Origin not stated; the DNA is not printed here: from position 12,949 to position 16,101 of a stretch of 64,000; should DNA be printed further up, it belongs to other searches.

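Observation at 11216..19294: Translationally coupled trio of unknown function: TPR/FG-GAP/ASPIC lipoprotein, 5-TM pentahaem cytochrome c with TPR, and a CRTAC1-like protein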

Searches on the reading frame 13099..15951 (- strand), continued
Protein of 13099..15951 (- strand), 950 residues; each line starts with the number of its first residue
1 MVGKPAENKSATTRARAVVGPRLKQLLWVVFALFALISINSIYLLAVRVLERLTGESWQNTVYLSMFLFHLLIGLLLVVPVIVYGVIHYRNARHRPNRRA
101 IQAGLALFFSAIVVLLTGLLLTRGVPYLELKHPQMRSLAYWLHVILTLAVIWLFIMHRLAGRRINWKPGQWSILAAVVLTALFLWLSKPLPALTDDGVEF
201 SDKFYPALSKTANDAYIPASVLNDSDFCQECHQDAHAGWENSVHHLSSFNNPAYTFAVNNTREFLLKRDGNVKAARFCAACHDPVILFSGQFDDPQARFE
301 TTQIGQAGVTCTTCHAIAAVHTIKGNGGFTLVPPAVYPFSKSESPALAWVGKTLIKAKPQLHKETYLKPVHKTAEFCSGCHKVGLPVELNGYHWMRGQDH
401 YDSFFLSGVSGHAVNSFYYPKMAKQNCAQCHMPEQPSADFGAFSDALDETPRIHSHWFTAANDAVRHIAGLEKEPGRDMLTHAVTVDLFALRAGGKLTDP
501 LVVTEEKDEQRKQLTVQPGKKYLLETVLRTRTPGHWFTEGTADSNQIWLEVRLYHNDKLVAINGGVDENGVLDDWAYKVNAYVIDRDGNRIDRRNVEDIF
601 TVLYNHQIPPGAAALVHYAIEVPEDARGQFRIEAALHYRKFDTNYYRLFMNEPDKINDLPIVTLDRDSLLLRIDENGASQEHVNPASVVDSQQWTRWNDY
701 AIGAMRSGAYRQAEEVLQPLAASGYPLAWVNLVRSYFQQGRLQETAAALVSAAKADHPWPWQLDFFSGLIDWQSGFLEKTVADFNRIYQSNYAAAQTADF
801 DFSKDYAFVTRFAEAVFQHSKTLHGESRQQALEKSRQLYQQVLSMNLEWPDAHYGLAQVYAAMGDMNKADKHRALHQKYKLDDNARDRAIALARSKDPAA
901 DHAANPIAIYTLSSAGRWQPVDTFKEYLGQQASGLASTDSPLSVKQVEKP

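Call 12: find_encoding_contigs(protein=P0116, flank=10000, max_places=3)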
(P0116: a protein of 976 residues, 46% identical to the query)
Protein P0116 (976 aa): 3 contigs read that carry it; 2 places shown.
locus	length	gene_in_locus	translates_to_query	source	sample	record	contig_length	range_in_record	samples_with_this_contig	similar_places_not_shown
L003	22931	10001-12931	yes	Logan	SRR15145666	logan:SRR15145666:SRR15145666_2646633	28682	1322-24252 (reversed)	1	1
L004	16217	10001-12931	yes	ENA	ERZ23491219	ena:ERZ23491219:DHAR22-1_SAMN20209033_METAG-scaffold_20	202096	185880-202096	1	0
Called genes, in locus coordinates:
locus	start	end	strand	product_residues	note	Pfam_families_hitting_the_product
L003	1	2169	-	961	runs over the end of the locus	PF12770:CHAT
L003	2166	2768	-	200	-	-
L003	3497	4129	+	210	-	PF01227:GTP_cyclohydroI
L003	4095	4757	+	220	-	PF20094:GWxTD_dom (weak)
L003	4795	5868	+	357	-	PF00108:Thiolase_N (weak), PF08545:ACP_syn_III, PF08541:ACP_syn_III_C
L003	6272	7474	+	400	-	PF11949:DUF3466 (faint)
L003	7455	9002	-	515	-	PF13088:BNR_2, PF15892:BNR_4 (faint)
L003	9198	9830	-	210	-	PF01081:Aldolase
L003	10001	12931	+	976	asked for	PF21033:RMD1-3 (faint), PF13431:TPR_17 (faint)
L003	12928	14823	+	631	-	PF01839:FG-GAP (faint), PF13517:FG-GAP_3, PF07593:UnbV_ASPIC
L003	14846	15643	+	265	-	PF02698:DUF218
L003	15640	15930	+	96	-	PF01329:Pterin_4a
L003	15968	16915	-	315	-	PF00351:Biopterin_H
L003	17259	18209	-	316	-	PF13688:Reprolysin_5 (weak), PF13582:Reprolysin_3 (weak), PF05572:Peptidase_M43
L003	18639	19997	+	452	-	PF02812:ELFV_dehydrog_N, PF00208:ELFV_dehydrog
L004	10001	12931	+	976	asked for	PF21033:RMD1-3 (faint), PF13431:TPR_17 (faint)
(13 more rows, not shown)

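Call 13: find_encoding_contigs(protein=P0063, flank=10000, max_places=3)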
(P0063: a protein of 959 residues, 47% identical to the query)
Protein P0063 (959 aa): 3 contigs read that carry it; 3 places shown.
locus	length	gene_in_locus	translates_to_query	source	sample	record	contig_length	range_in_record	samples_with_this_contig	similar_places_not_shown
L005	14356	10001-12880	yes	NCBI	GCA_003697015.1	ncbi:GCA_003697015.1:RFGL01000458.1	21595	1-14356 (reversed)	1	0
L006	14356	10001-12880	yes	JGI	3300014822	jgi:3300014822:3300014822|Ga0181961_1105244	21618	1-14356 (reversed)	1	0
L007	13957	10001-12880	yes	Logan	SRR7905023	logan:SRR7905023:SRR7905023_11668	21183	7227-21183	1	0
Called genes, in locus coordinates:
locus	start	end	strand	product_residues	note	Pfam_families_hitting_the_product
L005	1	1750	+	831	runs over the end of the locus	PF00676:E1_dh, PF02779:Transket_pyr, PF02780:Transketolase_C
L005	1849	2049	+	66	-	-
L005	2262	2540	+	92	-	-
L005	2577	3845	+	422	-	PF00881:Nitroreductase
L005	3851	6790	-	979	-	PF00069:Pkinase, PF07714:PK_Tyr_Ser-Thr, PF03109:ABC1 (weak), PF14559:TPR_19 (faint), PF13432:TPR_16 (faint), PF13424:TPR_12 (faint), PF00515:TPR_1 (faint), PF07719:TPR_2 (faint), +4 more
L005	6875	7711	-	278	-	-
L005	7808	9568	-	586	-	PF03372:Exo_endo_phos, PF19580:Exo_endo_phos_3 (weak)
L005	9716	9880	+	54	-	PF12441:CopG_antitoxin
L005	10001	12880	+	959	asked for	PF13435:Cytochrome_C554 (weak)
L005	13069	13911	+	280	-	PF26745:SPM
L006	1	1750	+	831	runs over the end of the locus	PF00676:E1_dh, PF02779:Transket_pyr, PF02780:Transketolase_C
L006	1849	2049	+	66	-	-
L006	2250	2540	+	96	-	-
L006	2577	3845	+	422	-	PF00881:Nitroreductase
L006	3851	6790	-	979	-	PF00069:Pkinase, PF07714:PK_Tyr_Ser-Thr, PF03109:ABC1 (weak), PF14559:TPR_19 (faint), PF13432:TPR_16 (faint), PF13424:TPR_12 (faint), PF00515:TPR_1 (faint), PF07719:TPR_2 (faint), +4 more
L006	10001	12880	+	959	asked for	PF13435:Cytochrome_C554 (weak)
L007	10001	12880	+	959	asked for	PF13435:Cytochrome_C554 (weak)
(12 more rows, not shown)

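Call 16: find_related_loci(query=A1, collection=genome_contigs, flank=10000)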
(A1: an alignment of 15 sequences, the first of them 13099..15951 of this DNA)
Query A1 (950 aa) in genome_contigs; peptide patterns used: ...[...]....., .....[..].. (x = any residue, [..] = any of these).
600 stretches matched a pattern (row limit reached: there are more); 597 encode a relative of the query (tblastn E <= 1e-3); the best 80 are kept; 80 distinct loci.
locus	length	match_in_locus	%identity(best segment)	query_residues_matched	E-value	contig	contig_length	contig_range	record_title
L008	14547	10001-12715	53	13-924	0e+0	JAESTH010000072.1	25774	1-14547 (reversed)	MAG: Alcanivoracaceae bacterium isolate NORP309 CoAssembly_633236, whole genome shotgun sequence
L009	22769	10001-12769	47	13-920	0e+0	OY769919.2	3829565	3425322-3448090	MAG: uncultured Arenicella sp. isolate daf102a9-ea6e-4cc4-9dbf-21539fb411dc genome assembly, chromosome: 1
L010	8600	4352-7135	46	5-919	0e+0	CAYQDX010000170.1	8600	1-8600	MAG TPA_asm: uncultured Ectothiorhodospiraceae bacterium isolate SRP214966_co3_379 genome assembly, contig: NODE_14387_l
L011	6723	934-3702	44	18-947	0e+0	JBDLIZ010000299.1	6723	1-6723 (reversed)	MAG: Pseudomonadota bacterium isolate MAG064 MAG064_299, whole genome shotgun sequence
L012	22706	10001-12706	46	19-913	0e+0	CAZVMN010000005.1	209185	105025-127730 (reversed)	MAG TPA_asm: uncultured Oceanococcus sp. isolate binchicken_co237_92 genome assembly, contig: NODE_55_length_209185_cov_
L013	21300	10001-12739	46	19-916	0e+0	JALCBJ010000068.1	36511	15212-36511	MAG: Thermoanaerobaculia bacterium isolate IB1_shallow_metabat_bins_2.tsv.009 NODE_234_length_36511_cov_19.215218, whole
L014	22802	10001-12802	44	6-919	0e+0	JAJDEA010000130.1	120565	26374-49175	MAG: Phycisphaerae bacterium isolate OFTM303 OFTM303_129, whole genome shotgun sequence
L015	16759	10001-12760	46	13-916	0e+0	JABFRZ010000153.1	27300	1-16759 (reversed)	MAG: Planctomycetota bacterium isolate S-RSF-IL-06 seq_337, whole genome shotgun sequence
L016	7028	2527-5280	45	7-912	0e+0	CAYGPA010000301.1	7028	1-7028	MAG TPA_asm: uncultured Planctomycetaceae bacterium isolate ERP116193_co2_33 genome assembly, contig: NODE_25303_length_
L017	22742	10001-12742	44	19-919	0e+0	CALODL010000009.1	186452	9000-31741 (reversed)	MAG: uncultured Planctomycetota bacterium isolate LOGT_bin.0161 genome assembly, contig: contig_46568, whole genome shot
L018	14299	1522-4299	45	16-931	0e+0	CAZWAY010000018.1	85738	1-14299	MAG TPA_asm: uncultured Planctomycetaceae bacterium isolate SRP287453_co1_172 genome assembly, contig: NODE_341_length_8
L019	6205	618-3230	46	19-884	0e+0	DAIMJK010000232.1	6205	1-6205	MAG TPA_asm: Lysobacterales bacterium isolate CTOTU7381 NODE_19932_length_6205_cov_4.556585, whole genome shotgun sequen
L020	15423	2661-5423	46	5-919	0e+0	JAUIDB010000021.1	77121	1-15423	MAG: Thermoanaerobaculia bacterium isolate 7_bin.54 NODE_579_length_77121_cov_1.431358, whole genome shotgun sequence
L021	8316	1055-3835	45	5-919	0e+0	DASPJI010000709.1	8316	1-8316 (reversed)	MAG TPA_asm: Thermoanaerobaculia bacterium isolate SMAG_U12005 k141_392326, whole genome shotgun sequence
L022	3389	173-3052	43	10-912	0e+0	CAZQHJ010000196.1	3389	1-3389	MAG TPA_asm: uncultured Thiotrichales bacterium isolate binchicken_co397_19 genome assembly, contig: NODE_2179_length_33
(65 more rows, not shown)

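Call 29: search_solved_structures(query=A2, max_evalue=1)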
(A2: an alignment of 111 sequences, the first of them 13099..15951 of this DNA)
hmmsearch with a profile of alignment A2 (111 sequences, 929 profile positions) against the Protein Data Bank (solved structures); distinct sequences matched with E-value up to 1: 87 (the best 60 are shown).
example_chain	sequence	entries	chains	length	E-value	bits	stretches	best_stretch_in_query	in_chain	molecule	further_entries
9qhb_A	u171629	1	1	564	3.5e-33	117.7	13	830-870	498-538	Engineered tetratricopeptide repeat protein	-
8bu0_A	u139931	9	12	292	3.2e-19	71.5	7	830-870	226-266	Consensus tetratricopeptide repeat protein | Crystal structure of an 8-repeat consensus TPR superhelix with Zinc. | Monomer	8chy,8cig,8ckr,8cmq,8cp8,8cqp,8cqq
9qhc_A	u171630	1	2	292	3.6e-18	68.1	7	830-867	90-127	Engineered tetratricopeptide repeat protein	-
7obi_A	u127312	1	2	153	7.7e-12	47.1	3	825-867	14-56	CTPR-rv4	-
2fo7_A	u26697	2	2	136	4.3e-10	41.3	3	830-870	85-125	SYNTHETIC CONSENSUS TPR PROTEIN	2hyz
8ch0_A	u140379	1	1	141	5.4e-10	41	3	830-870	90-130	Consensus tetratricopeptide repeat protein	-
1na0_A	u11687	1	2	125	3.5e-09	38.3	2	826-866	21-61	designed protein CTPR3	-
7ntf_A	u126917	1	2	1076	1.4e-08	36.3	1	823-871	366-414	Isoform 1 of UDP-N-acetylglucosamine--peptide N-acetylglucosaminyltransferase 110 kDa subu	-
7yeh_B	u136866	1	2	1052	1.5e-08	36.2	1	823-871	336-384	UDP-N-acetylglucosamine--peptide N-acetylglucosaminyltransferase 110 kDa subunit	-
7yea_A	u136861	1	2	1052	1.5e-08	36.2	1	823-871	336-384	UDP-N-acetylglucosamine--peptide N-acetylglucosaminyltransferase 110 kDa subunit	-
3kd7_A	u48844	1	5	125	5.9e-08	34.2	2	825-867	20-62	CTPR390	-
1w3b_A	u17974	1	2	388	1.3e-07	33.2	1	823-871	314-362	UDP-N-ACETYLGLUCOSAMINE--PEPTIDE N-ACETYLGLUCOSAMINYLTRANSFERASE 110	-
6eou_A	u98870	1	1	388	1.7e-07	32.7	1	823-871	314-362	UDP-N-acetylglucosamine--peptide N-acetylglucosaminyltransferase 110 kDa subunit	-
6v8e_A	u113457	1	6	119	1.9e-07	32.5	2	829-866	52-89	Designed protein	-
6vfh_A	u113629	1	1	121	2.3e-07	32.3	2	830-867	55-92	T33_dn10A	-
5ze8_A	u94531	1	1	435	9.8e-05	23.6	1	221-320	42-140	cytochrome c552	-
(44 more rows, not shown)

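Call 46: predict_structure(alignment_id=A2)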
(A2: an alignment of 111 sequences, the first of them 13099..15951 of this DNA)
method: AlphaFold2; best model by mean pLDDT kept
length: 950 residues; sequences in the alignment: 111
mean_pLDDT: 89.1   pTM: 0.87
mean pLDDT of the five models: 89.1, 87.1, 86.7, 86.1, 85.8
residues with pLDDT >= 90: 651; 70-90: 236; 50-70: 29; < 50: 34
segments of 3 or more residues with pLDDT < 50: 1-12, 395-400, 936-950
pLDDT, mean of each block of 10 residues (from residue 1): 43 68 92 93 93 89 92 94 94 89 93 93 83 92 94 89 86 93 89 80 93 94 92 94 92 92 92 93 96 94 95 92 89 86 91 87 80 84 80 52 75 93 86 90 93 86 85 80 95 94 83 95 97 72 80 98 97 94 88 75 87 95 96 96 94 96 96 86 71 92 96 95 95 97 98 97 98 98 98 96 96 99 98 99 91 98 98 92 88 94 94 94 95 57 34
secondary structure, 60 per line:
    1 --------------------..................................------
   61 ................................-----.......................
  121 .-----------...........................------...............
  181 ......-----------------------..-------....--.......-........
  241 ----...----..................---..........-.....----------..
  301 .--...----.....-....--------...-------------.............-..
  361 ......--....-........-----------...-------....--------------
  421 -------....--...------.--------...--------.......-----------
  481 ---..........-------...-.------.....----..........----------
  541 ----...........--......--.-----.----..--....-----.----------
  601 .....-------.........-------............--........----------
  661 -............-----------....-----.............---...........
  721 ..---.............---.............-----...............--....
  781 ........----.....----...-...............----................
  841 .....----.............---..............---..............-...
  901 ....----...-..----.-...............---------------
elements in order (helices of 4 or more, strands of 3 or more residues): H21-54 H61-92 H98-121 H133-159 H166-186 H219-222 H225-231 H233-240 H252-269 H273-282 H284-288 H311-315 E317-320 E329-331 H345-357 H359-366 H369-372 H374-381 H403-406 H428-431 E434-436 E452-454 H463-469 E484-493 E501-503 E512-516 E521-530 E545-555 E558-563 E581-584 E601-605 E613-621 E629-640 H643-650 E662-673 H685-688 H694-706 H710-722 H726-738 H742-754 H760-774 H777-788 H793-797 H806-820 H825-845 H850-862 H866-879 H883-896 H898-904 E909-911 H921-935

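Call 48: fold_search(model_id=the predicted structure, library=pdb)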
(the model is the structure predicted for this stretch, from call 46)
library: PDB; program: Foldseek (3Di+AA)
matches with E <= 10: 1386; with E <= 0.001: 29
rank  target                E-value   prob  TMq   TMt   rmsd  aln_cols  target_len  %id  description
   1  9qhb                  5.3e-05  1.00  0.14  0.39  20.7       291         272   20  Crystal structure of 16-repeat CTPR protein with eliminated coordination sites (released 2025-10-22)
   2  3ash_A                1.1e-04  1.00  0.16  0.79   3.4       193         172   16  MamA D159K mutant 1 (released 2011-07-20)
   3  9qhc_B                2.3e-04  1.00  0.14  0.39  20.5       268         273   17  Crystal structure of 8-repeat CTPR protein with eliminated coordination sites (released 2025-10-22)
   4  8chy                  2.4e-04  1.00  0.14  0.38  21.6       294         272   18  Crystal structure of an 8-repeat consensus TPR superhelix with Zinc. (released 2024-02-21)
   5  3as5_A                3.0e-04  1.00  0.16  0.69   4.3       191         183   16  MamA AMB-1 P212121 (released 2011-07-20)
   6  9qhc_A                3.2e-04  1.00  0.14  0.39  20.2       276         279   17  Crystal structure of 8-repeat CTPR protein with eliminated coordination sites (released 2025-10-22)
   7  6eou                  3.7e-04  1.00  0.11  0.27  11.2       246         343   16  O-GlcNAc transferase TPR domain with the intellectual disability associated mutation L254F (released 2018-05-09)
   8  4xi0_A                4.0e-04  1.00  0.16  0.73   4.0       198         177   13  MamA 41-end from Desulfovibrio magneticus RS-1 (released 2015-08-19)
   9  3asg_B                4.0e-04  1.00  0.16  0.75   4.2       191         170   17  MamA D159K mutant 2 (released 2011-07-20)
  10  4xi0_D                4.7e-04  1.00  0.16  0.78   3.5       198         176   13  MamA 41-end from Desulfovibrio magneticus RS-1 (released 2015-08-19)
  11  4y6w                  5.1e-04  1.00  0.16  0.64   4.3       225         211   17  Crystal structure of Podosopora anserina putative kinesin light chain nearly identical TPR-like repeats (released 2015-10-07)
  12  5lfl_B                5.4e-04  1.00  0.16  0.79   3.2       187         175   13  MamA RS-1 ArsTM double mutant (released 2017-08-02)
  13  3as4                  5.4e-04  1.00  0.16  0.75   4.2       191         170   16  MamA AMB-1 C2221 (released 2011-07-20)
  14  4xi0_F                5.6e-04  1.00  0.16  0.77   3.5       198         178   13  MamA 41-end from Desulfovibrio magneticus RS-1 (released 2015-08-19)
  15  3as5_B                5.6e-04  1.00  0.16  0.79   3.3       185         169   15  MamA AMB-1 P212121 (released 2011-07-20)
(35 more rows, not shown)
